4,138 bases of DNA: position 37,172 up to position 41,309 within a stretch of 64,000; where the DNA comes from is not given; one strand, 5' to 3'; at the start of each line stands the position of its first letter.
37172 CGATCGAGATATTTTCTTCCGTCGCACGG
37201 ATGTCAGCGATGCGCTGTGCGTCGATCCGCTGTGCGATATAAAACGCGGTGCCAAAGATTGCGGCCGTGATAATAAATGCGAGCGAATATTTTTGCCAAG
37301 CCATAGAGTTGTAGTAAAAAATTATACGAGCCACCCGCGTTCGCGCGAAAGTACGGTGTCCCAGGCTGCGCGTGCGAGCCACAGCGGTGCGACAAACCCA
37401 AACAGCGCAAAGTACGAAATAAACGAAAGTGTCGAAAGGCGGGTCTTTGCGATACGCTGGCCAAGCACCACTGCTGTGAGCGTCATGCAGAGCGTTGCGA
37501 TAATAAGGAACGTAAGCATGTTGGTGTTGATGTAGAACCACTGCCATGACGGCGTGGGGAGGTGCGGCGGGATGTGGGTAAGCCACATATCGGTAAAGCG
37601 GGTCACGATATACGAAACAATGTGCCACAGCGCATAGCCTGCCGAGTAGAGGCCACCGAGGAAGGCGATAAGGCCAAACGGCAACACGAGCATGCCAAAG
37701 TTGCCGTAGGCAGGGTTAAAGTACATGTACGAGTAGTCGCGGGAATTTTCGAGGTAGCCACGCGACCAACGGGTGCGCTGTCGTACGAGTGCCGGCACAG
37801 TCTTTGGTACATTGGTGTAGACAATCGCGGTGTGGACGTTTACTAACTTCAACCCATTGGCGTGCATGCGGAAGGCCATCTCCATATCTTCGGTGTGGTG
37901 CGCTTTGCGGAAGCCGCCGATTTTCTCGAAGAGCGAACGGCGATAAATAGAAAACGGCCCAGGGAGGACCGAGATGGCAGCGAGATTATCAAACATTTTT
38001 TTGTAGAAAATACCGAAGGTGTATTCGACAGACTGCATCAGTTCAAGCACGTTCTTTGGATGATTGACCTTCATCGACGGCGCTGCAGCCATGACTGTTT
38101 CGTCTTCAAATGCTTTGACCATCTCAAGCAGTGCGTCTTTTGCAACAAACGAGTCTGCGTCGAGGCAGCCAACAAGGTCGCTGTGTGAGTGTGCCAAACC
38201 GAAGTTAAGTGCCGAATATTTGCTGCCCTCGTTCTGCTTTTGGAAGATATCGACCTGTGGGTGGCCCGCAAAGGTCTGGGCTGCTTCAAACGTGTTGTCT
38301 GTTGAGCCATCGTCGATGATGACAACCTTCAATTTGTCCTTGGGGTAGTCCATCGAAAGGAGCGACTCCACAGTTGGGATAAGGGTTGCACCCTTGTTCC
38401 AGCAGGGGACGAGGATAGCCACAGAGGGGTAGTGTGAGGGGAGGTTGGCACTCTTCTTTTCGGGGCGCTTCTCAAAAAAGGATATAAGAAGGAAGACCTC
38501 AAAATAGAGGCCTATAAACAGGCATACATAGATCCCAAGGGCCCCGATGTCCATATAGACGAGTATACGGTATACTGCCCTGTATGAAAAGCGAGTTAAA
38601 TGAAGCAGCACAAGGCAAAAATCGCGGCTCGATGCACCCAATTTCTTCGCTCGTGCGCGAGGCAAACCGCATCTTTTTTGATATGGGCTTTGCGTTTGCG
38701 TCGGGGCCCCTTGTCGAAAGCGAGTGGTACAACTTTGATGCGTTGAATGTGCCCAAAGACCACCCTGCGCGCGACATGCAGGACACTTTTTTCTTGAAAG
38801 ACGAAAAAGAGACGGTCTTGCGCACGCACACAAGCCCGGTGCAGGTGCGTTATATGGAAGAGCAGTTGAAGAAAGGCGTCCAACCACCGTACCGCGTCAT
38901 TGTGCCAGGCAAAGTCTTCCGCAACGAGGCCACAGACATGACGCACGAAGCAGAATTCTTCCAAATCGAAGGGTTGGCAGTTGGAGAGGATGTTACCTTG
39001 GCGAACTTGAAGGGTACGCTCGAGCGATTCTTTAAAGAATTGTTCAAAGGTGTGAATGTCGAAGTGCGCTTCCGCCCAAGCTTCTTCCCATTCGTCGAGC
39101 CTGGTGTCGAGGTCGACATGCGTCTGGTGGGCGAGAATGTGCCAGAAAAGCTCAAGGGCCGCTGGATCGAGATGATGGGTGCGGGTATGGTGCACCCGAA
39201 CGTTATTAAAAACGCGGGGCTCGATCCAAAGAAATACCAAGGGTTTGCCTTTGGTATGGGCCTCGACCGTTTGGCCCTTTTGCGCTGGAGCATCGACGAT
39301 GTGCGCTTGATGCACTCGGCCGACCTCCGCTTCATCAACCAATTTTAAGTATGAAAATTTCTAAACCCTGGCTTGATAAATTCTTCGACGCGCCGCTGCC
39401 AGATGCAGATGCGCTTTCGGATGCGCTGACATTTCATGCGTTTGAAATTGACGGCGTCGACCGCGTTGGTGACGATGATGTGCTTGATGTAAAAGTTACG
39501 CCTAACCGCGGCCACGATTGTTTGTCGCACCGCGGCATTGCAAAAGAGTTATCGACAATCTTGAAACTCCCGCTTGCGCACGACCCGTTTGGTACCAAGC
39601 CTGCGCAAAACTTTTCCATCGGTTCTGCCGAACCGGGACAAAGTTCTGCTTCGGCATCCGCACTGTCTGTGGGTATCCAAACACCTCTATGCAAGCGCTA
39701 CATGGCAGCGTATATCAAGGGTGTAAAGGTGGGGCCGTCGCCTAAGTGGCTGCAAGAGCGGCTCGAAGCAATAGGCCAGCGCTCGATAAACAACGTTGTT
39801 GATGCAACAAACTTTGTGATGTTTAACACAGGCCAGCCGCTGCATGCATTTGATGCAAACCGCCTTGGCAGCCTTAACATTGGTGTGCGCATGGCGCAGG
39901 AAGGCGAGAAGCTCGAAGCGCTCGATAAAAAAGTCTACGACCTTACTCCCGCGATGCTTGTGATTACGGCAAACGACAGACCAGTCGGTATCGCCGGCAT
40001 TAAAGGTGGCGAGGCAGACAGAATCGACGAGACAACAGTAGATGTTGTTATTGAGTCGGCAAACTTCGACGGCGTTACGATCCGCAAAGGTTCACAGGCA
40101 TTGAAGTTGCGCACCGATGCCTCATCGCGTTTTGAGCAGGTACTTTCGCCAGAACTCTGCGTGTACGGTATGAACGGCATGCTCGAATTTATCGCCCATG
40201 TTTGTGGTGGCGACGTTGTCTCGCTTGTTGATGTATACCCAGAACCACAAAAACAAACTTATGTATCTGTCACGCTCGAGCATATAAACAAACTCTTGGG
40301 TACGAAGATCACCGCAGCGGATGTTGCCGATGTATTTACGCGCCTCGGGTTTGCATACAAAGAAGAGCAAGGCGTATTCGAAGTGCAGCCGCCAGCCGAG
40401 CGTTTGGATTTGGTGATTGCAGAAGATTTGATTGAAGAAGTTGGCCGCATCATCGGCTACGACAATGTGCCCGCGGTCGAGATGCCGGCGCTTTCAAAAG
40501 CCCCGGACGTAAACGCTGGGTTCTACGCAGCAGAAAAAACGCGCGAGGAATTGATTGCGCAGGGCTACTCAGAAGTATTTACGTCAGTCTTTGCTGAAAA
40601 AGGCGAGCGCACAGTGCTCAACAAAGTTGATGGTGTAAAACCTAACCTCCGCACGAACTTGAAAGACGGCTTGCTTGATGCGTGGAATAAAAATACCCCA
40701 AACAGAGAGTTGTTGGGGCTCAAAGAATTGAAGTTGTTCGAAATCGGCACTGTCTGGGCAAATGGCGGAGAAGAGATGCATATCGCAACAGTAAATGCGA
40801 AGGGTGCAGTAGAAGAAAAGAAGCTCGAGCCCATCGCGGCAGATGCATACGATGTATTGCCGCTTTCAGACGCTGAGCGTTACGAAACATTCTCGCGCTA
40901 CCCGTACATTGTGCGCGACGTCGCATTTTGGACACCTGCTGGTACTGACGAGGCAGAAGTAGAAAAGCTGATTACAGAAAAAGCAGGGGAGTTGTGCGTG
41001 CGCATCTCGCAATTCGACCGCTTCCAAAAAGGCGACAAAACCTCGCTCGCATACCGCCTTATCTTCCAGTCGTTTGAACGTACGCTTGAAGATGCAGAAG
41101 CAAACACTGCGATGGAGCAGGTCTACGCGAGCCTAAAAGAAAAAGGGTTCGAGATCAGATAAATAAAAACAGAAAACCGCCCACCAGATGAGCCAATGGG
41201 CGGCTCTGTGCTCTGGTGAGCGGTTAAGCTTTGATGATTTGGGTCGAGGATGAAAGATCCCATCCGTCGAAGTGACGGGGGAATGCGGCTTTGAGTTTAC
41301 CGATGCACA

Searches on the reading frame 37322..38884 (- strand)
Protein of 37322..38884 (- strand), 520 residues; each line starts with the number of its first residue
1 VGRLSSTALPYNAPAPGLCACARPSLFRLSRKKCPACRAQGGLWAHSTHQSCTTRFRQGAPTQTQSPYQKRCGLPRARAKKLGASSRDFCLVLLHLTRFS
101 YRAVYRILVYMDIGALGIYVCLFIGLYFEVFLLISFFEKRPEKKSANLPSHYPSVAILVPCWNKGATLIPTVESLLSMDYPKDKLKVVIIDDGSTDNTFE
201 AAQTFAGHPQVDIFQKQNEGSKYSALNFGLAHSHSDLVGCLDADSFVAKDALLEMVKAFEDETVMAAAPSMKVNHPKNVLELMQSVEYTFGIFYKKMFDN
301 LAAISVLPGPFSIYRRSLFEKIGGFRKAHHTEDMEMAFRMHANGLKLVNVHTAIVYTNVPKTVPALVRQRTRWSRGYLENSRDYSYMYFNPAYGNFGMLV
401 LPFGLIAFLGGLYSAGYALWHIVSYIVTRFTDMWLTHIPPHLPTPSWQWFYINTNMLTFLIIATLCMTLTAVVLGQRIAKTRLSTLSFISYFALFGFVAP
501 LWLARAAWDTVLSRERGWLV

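Call 73: search_protein_families(library=pfam, proteins=[window:37322-38884:-], max_evalue=0.001)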
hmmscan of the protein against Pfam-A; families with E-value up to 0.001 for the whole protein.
window:37322-38884:- (520 aa): 7 families
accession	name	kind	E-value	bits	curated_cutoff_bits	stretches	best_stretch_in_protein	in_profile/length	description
PF13641.12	Glyco_tranf_2_3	-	1.1e-28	101.3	27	1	153-376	1-230/230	Glycosyltransferase like family 2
PF00535.33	Glycos_transf_2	-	2.1e-28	99.8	23.3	1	157-323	2-168/168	Glycosyl transferase family 2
PF13632.12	Glyco_trans_2_3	-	2.6e-21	76.8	27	1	240-447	4-183/198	Glycosyl transferase family group 2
PF13506.12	Glyco_transf_21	-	1e-15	58.1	21.7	1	220-375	16-174/174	Glycosyl transferase family 21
PF10111.15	Glyco_tranf_2_2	-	3.7e-11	43.5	27.3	1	180-358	25-217/276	Glycosyltransferase like family 2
PF03142.21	Chitin_synth_2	-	1.4e-09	37.6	27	1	230-316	197-286/527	Chitin synthase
PF03552.20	Cellulose_synt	-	0.00047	19.2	24.7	0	171-203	21-53/722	Cellulose synthase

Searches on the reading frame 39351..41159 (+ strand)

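Call 73: search_protein_families(library=pfam, proteins=[window:39351-41159:+], max_evalue=0.001)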
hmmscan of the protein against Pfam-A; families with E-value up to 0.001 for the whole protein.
window:39351-41159:+ (603 aa): 4 families
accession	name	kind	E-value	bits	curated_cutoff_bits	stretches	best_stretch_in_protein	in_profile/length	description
PF03483.22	B3_4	-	3.3e-60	203.1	29.3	1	114-286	2-174/174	B3/4 domain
PF03147.19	FDX-ACB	-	3e-20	72.9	31.1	1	515-603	1-94/94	Ferredoxin-fold anticodon binding domain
PF03484.21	B5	-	1.2e-19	70.7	28.6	1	305-370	1-67/67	tRNA synthetase B5 domain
PF17759.6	tRNA_synthFbeta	-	2.5e-05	24.3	22.4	1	393-502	21-146/214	Phenylalanyl tRNA synthetase beta chain CLM domain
